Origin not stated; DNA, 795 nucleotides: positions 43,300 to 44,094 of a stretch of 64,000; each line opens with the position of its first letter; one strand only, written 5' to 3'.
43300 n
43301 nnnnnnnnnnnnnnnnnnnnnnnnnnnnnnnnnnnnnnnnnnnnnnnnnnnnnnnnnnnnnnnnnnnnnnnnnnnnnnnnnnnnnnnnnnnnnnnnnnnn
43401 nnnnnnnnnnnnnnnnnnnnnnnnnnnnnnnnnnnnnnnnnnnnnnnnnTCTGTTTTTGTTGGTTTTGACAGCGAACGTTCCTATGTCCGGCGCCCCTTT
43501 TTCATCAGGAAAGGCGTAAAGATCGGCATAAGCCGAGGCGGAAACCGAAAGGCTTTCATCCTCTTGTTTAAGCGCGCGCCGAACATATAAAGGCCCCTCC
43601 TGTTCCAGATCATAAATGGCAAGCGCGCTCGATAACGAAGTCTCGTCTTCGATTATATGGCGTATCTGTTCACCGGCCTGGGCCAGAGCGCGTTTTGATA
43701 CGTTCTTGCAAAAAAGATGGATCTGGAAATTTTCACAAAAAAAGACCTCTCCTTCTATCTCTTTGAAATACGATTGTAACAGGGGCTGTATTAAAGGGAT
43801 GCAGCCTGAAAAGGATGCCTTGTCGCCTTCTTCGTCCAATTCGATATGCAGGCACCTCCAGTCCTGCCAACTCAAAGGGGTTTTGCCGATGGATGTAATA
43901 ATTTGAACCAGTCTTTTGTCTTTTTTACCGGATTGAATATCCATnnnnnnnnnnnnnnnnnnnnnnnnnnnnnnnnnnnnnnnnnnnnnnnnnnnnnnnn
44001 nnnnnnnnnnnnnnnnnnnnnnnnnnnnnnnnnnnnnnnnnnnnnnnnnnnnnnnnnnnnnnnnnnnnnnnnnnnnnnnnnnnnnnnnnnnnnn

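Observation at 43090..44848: Two tandem response regulators sharing an unrecognised N-terminal domain, likely outputs of the H-NOX relay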

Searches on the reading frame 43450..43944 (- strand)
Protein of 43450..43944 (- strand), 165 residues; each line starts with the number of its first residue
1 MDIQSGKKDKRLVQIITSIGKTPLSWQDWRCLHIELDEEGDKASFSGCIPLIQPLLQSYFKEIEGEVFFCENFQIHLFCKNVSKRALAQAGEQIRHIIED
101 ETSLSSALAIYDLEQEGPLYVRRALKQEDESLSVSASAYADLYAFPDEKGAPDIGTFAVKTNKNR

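Call 8: find_homologous_proteins(query=window:43450-43944:-, max_evalue=0.01)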
Query window:43450-43944:- (165 aa): 1 proteins with E <= 0.01 among 178 candidates.
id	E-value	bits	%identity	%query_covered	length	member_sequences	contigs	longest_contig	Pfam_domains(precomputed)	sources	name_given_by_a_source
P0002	6.3e-104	363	100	100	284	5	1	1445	PF00072.31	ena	-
